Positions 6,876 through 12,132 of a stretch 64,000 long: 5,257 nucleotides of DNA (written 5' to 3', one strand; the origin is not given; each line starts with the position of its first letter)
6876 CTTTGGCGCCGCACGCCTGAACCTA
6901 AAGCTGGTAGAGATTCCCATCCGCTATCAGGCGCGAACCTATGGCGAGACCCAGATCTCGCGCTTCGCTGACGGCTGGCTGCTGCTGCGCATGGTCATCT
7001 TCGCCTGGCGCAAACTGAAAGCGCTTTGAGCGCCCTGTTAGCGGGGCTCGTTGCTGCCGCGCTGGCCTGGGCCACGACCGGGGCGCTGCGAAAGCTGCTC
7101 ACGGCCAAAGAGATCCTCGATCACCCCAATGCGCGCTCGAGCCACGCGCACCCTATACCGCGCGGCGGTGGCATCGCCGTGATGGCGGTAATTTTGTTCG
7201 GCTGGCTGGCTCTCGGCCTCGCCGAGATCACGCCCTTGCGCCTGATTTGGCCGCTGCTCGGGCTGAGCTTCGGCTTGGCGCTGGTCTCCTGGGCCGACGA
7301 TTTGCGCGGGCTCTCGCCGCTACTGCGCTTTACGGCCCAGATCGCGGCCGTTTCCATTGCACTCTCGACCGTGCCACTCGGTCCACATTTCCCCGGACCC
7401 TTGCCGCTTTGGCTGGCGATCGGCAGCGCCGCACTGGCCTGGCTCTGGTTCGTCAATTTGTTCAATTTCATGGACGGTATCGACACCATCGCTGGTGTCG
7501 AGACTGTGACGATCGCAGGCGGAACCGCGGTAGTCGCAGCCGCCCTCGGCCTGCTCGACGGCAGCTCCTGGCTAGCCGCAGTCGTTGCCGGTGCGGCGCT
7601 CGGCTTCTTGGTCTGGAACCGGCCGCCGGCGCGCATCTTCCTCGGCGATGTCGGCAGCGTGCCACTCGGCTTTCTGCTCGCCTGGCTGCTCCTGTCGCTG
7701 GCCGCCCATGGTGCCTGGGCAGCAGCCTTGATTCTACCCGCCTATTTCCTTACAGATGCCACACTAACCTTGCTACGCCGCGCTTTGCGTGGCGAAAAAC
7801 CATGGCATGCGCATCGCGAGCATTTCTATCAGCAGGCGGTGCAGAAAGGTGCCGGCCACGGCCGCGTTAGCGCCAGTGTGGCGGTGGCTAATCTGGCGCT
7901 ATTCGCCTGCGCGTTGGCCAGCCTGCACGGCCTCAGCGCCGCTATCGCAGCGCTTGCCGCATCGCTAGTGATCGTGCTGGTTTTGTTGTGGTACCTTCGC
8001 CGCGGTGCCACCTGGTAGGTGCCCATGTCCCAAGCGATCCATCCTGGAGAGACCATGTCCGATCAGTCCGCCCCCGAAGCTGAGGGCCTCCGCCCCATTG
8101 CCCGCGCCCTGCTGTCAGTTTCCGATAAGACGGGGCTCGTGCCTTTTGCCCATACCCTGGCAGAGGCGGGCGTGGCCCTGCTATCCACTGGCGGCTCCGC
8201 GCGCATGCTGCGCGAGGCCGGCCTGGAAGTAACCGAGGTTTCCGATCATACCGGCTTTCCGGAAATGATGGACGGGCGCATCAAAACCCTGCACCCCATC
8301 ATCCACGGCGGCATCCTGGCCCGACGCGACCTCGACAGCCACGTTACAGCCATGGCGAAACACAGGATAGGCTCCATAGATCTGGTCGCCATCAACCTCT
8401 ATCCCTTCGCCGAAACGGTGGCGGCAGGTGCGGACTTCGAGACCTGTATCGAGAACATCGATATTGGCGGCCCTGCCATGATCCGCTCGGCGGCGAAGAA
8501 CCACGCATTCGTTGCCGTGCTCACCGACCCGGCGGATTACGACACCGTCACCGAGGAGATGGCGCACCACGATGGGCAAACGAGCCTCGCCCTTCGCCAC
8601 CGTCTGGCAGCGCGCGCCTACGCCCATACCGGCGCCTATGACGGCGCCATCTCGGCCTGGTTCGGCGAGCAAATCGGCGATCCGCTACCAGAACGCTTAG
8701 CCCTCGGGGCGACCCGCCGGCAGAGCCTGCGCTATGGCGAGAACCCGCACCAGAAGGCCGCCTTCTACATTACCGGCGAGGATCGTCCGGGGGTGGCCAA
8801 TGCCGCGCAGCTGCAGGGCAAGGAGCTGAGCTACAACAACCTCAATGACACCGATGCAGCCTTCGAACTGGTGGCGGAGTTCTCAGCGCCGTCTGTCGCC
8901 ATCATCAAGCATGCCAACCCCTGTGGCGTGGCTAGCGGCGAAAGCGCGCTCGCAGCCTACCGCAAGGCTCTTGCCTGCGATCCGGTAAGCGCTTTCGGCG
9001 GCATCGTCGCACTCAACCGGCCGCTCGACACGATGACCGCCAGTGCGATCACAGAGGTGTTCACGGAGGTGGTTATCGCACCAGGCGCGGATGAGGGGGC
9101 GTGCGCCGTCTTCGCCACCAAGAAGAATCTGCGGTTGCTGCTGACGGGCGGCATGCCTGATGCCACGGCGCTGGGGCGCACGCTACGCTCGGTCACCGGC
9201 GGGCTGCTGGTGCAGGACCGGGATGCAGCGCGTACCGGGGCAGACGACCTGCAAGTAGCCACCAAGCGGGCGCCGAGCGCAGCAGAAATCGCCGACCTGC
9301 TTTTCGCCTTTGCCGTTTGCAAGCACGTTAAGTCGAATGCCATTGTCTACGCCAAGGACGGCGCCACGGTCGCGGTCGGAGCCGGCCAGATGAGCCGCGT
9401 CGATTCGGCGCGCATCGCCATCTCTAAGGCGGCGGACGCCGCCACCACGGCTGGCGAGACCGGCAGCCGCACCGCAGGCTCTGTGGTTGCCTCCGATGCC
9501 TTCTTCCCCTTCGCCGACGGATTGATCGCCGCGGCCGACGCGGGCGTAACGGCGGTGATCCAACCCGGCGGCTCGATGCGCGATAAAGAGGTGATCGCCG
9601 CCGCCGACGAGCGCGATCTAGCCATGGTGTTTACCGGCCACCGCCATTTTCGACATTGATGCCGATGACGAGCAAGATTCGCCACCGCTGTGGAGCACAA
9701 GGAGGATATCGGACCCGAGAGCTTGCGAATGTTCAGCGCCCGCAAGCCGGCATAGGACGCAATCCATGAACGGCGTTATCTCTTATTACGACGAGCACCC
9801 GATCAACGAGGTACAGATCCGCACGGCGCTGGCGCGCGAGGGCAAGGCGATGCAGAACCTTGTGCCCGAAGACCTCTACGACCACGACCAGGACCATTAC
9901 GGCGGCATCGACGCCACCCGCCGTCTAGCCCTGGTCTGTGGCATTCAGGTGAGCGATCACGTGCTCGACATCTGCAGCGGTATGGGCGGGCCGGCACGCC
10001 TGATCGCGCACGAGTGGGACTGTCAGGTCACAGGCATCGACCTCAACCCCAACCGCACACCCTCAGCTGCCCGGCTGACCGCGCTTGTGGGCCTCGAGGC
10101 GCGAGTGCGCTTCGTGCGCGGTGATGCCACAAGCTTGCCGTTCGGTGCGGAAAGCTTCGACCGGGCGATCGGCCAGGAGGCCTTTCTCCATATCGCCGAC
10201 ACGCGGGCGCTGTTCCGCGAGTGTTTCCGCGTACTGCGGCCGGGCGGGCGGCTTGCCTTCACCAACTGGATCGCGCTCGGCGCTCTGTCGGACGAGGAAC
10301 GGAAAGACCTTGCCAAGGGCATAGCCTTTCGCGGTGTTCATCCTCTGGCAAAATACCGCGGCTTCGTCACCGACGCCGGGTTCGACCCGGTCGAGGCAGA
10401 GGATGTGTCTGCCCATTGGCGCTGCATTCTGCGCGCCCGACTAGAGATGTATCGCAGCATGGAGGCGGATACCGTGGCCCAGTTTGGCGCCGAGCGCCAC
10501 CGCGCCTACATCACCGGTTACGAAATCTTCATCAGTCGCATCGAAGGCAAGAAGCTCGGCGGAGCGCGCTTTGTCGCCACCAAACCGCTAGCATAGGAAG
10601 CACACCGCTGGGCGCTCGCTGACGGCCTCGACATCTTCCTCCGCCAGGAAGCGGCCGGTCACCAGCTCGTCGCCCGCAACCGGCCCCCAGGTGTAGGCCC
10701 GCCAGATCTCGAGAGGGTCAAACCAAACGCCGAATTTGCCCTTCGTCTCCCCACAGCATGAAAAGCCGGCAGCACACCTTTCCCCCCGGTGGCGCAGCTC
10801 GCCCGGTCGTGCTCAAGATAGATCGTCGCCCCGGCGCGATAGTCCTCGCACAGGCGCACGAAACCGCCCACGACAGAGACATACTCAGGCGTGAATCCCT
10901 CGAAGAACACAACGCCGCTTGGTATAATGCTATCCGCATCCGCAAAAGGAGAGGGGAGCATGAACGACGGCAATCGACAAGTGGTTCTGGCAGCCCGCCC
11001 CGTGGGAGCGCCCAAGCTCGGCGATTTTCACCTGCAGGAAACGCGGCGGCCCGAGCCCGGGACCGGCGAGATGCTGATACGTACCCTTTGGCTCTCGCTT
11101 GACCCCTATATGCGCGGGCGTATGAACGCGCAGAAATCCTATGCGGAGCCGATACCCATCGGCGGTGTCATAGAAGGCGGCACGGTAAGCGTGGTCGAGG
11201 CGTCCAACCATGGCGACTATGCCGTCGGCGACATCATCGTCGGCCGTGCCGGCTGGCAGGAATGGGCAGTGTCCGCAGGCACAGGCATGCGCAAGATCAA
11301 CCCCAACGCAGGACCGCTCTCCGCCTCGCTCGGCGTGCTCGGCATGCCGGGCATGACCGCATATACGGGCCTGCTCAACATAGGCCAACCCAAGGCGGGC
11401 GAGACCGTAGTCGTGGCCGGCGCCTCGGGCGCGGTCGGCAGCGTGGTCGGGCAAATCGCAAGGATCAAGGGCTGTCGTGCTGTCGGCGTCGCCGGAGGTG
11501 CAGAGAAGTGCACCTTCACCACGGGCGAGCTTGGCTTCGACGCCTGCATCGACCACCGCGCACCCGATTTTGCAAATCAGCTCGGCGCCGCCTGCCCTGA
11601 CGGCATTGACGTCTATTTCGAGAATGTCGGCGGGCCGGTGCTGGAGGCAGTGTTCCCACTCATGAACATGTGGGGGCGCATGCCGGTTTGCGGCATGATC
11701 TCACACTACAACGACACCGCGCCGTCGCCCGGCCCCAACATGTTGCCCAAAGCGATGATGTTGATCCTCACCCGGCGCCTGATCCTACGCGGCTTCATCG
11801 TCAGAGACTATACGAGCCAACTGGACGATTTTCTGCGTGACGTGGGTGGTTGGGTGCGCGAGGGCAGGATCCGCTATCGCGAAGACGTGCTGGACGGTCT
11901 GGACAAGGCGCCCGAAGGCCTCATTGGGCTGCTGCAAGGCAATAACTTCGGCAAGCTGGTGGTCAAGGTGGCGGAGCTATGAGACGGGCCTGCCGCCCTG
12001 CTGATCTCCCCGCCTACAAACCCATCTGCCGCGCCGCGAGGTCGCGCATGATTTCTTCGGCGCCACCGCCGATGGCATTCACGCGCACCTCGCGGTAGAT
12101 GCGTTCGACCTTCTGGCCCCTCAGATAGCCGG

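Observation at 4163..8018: Specialised NusG/RfaH-like antiterminator + DUF218(ElyC) pair divergent from a lipid-carrier glycosylation operon (MTase::GT2 fusion + WecA/MraY-type transferase)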

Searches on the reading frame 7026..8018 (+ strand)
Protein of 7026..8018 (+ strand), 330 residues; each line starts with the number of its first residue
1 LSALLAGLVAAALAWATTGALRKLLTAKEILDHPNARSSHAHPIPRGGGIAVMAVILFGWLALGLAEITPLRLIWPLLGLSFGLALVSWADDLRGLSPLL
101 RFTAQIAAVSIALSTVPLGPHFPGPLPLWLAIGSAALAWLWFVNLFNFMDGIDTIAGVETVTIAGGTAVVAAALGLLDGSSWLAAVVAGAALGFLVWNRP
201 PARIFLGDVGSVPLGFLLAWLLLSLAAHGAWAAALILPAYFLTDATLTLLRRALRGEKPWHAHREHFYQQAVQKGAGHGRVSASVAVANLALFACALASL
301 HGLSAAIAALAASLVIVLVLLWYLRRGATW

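Call 8: search_protein_families(library=pfam, proteins=[window:7026-8018:+], max_evalue=0.01)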
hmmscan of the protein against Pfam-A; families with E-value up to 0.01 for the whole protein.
window:7026-8018:+ (330 aa): 1 family
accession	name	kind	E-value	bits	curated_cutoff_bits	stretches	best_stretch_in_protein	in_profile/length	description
PF00953.26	Glycos_transf_4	-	9.3e-31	107.4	27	1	75-224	2-158/160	Glycosyl transferase family 4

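Call 9: search_protein_families(library=ncbifam, proteins=[window:7026-8018:+], max_evalue=0.01)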
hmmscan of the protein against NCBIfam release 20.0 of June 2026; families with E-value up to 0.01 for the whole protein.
window:7026-8018:+ (330 aa): 3 families
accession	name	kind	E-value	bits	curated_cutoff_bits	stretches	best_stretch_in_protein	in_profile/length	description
TIGR02380.1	ECA_wecA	exception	4.6e-19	68.8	326.05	1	18-321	15-324/346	UDP-N-acetylglucosamine--undecaprenyl-phosphate N-acetylglucosaminephosphotransferase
TIGR00445.1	mraY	equivalog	1.6e-11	44.2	192.05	1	127-221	134-241/321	phospho-N-acetylmuramoyl-pentapeptide-transferase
NF053644.1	MraY_archaea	equivalog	2.2e-11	43.7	450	1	138-228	189-280/340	pseudomurein biosynthesis MraY family phospho-N-acetylmuramoyl-pentapeptide-transferase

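Call 41: search_solved_structures(query=window:7026-8015:+, max_evalue=0.001)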
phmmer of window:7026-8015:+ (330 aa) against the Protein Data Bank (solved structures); distinct sequences matched with E-value up to 0.001: 5.
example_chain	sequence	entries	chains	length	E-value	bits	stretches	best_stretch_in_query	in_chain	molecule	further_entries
5jnq_A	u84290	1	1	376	1.3e-07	34.5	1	129-219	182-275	Phospho-N-acetylmuramoyl-pentapeptide-transferase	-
8tlu_A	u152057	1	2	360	6e-07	32.3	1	120-299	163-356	Phospho-N-acetylmuramoyl-pentapeptide-transferase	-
8g01_A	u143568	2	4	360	6.1e-07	32.3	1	120-299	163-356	Phospho-N-acetylmuramoyl-pentapeptide-transferase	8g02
9zno_A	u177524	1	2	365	4.2e-05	26.2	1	44-289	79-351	Phospho-N-acetylmuramoyl-pentapeptide-transferase (MraY)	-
4j72_A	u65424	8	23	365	0.00091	21.8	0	44-235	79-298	Phospho-N-acetylmuramoyl-pentapeptide-transferase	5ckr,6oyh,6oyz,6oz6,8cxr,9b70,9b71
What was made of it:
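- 7026..8018 (+): GT4 polyprenyl-phosphate phospho-sugar transferase (WecA/WbpL/MraY superfamily). Its TTG start overlaps the MT::GT2 stop. MraY chains are the only PDB sequence hits (call 41).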

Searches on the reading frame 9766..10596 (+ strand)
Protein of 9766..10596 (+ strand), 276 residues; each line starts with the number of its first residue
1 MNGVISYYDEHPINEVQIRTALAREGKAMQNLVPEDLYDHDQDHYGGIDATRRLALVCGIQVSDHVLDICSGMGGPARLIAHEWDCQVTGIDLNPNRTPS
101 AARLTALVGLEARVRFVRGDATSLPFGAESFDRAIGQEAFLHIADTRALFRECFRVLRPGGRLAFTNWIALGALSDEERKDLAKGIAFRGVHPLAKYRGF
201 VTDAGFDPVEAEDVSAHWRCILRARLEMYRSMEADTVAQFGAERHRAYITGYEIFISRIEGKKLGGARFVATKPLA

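Call 8: search_protein_families(library=pfam, proteins=[window:9766-10596:+], max_evalue=0.01)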
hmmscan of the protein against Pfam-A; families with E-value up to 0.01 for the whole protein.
window:9766-10596:+ (276 aa): 9 families
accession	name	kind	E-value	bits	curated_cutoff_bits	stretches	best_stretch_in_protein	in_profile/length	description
PF08241.18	Methyltransf_11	-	5.5e-20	72.2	21.2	1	67-165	1-95/95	Methyltransferase domain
PF13649.12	Methyltransf_25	-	9.6e-19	68.3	27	1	66-161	1-97/97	Methyltransferase domain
PF13847.12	Methyltransf_31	-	2.4e-13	50.5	27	1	63-172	4-116/145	Methyltransferase domain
PF08242.18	Methyltransf_12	-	4.7e-10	40.5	30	1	67-163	1-98/98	Methyltransferase domain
PF01209.24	Ubie_methyltran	-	9.6e-09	35.4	20.1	1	61-164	46-150/233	ubiE/COQ5 methyltransferase family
PF13489.12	Methyltransf_23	-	1.2e-07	32.1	27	1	53-170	15-121/164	Methyltransferase domain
PF02353.26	CMAS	-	5.8e-07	29.5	27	1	59-243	59-247/273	Mycolic acid cyclopropane synthetase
PF09445.16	Methyltransf_15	-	0.00012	22.2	22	1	65-123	3-60/165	RNA cap guanine-N2 methyltransferase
PF01728.25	FtsJ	-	0.00068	20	24.1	1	63-145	22-98/181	FtsJ-like methyltransferase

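Call 9: search_protein_families(library=ncbifam, proteins=[window:9766-10596:+], max_evalue=0.01)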
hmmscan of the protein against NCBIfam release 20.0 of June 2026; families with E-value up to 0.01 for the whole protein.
window:9766-10596:+ (276 aa): 34 families (the best 25 are shown)
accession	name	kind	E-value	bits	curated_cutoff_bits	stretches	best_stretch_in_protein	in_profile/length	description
NF045667.1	MTase_DVU1556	equivalog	3.1e-25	88.9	155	1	46-256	6-211/213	DVU_1556 family methyltransferase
NF041675.1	sarc_dimgly_tmase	equivalog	5.2e-18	66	550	1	54-217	58-221/278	sarcosine/dimethylglycine N-methyltransferase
NF008823.0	PRK11873.1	subfamily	2.1e-14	53.7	263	1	58-213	66-230/272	arsenite methyltransferase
NF045823.1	PthPhpthDimycoMt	equivalog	2.2e-14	53.2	300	1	64-168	68-169/256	phthiotriol/phenolphthiotriol dimycocerosates methyltransferase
NF041537.1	ArsM_AhpD_UU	exception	3.4e-14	52.4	510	1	59-186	73-201/345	arsenite methyltransferase/AhpD domain selenoprotein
NF045825.1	FAmtase_mtf2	equivalog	5.6e-14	52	400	1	63-169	59-162/248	fatty-acid O-methyltransferase Mtf2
NF041536.1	ArsM_DUF2284_UU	exception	1.7e-13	49.8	575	1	37-210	54-226/459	arsenite methyltransferase/DUF2284 domain selenoprotein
NF047649.1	MTase_UXPK_star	exception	6.5e-13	48.3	460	1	60-206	75-223/283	methyltransferase/UXPK-star double selenoprotein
TIGR01934.1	MenG_MenH_UbiE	subfamily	6.6e-12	45.2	158.35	1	57-165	32-141/223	ubiquinone/menaquinone biosynthesis methyltransferase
NF007610.0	PRK10258.1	equivalog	5e-11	42.4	342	1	53-170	33-143/251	malonyl-ACP O-methyltransferase BioC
NF052510.1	methyltran_MpqE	exception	1.3e-10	41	335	1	60-164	44-150/234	methyl-plastoquinone biosynthesis methyltransferase MpqE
NF040539.1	AST_met_ArsM_2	exception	5.9e-10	39.4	240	1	37-215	31-214/262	putative arsinothricin biosynthesis methyltransferase ArsM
NF001241.0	PRK00216.1-2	equivalog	1.2e-09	38.2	327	1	58-167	47-149/231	demethylmenaquinone methyltransferase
NF043040.1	corrin_prot_MT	hypoth_equivalog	1.2e-09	37.9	180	1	60-164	38-146/216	corrinoid protein-associated methyltransferase CpaM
NF001244.0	PRK00216.1-5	equivalog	1.9e-09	37.2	216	1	60-164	46-152/236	bifunctional demethylmenaquinone methyltransferase/2-methoxy-6-polyprenyl-1,4-benzoquinol methylase UbiE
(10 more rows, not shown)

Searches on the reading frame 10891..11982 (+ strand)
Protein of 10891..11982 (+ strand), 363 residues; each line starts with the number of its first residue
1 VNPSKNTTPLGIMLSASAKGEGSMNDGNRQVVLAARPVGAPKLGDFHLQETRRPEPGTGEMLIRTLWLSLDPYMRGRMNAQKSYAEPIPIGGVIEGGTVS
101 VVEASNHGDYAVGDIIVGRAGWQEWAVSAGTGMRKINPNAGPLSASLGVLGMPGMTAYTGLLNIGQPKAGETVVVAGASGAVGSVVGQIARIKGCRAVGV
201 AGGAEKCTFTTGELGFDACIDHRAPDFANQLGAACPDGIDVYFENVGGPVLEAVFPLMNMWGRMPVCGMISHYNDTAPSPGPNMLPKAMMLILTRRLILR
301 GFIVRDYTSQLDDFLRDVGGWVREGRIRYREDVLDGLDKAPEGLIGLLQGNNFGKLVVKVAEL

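Call 8: search_protein_families(library=pfam, proteins=[window:10891-11982:+], max_evalue=0.01)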
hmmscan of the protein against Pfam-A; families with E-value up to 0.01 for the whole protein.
window:10891-11982:+ (363 aa): 3 families
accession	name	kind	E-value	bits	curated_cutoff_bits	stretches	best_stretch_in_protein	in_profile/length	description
PF16884.10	ADH_N_2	-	5.5e-38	129.6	31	1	29-136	1-108/108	N-terminal domain of oxidoreductase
PF00107.32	ADH_zinc_N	-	1.8e-15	57.4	31.8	1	181-306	1-116/129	Zinc-binding dehydrogenase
PF13602.12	ADH_zinc_N_2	-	9.6e-11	43.2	27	1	214-358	1-134/134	Zinc-binding dehydrogenase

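Call 9: search_protein_families(library=ncbifam, proteins=[window:10891-11982:+], max_evalue=0.01)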
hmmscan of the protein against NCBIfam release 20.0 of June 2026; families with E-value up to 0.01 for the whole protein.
window:10891-11982:+ (363 aa): 14 families
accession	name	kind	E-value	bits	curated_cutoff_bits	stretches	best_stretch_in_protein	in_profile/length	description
NF058644.1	CurcmRedCuraProt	equivalog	1.5e-156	520.6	440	1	29-362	1-335/336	NADPH-dependent curcumin/dihydrocurcumin reductase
TIGR02825.1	B4_12hDH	equivalog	3e-70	237.2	579.85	1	37-359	12-327/327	leukotriene B4 12-hydroxydehydrogenase/15-oxo-prostaglandin 13-reductase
TIGR02824.1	quinone_pig3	subfamily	2.7e-17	62.8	296.8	1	150-359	120-324/325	putative NAD(P)H quinone oxidoreductase, PIG3 family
NF041183.1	Pks2_ls1_myc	equivalog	4.7e-09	33.7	2400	1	94-276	1469-1651/2086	sulfolipid-1 biosynthesis phthioceranic/hydroxyphthioceranic acid synthase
NF041172.1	AcrlCoa_red_Thmprot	equivalog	3.2e-08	32.9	500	1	158-270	152-258/334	acryloyl-CoA reductase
TIGR02823.1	oxido_YhdH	subfamily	6.1e-08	31.9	297.25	1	146-271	122-245/324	acrylyl-CoA reductase family protein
NF010344.0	PRK13771.1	subfamily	7.6e-08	31.7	349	1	158-270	152-257/334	putative alcohol dehydrogenase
TIGR01751.1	crot-CoA-red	equivalog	5.7e-07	28.6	378.55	1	154-232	172-251/398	crotonyl-CoA carboxylase/reductase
NF051456.1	acrylyl_AcuI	equivalog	0.00024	20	440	1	101-272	68-246/325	acrylyl-CoA reductase (NADPH)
NF008024.0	PRK10754.1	subfamily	0.00068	18.8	348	1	153-260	124-231/327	NADPH:quinone reductase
TIGR02817.1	adh_fam_1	subfamily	0.00081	18.9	284.05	1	165-225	144-204/336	zinc-binding alcohol dehydrogenase family protein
TIGR03451.1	mycoS_dep_FDH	equivalog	0.0019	17.1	512.9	1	127-249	137-256/358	S-(hydroxymethyl)mycothiol dehydrogenase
NF004204.0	PRK05653.2-5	subfamily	0.0061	16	352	1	170-211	3-44/226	3-oxoacyl-ACP reductase FabG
NF041097.1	keto_inos_dh_IolM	equivalog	0.0096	14.6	450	0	148-231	184-271/389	scyllo-inosose 3-dehydrogenase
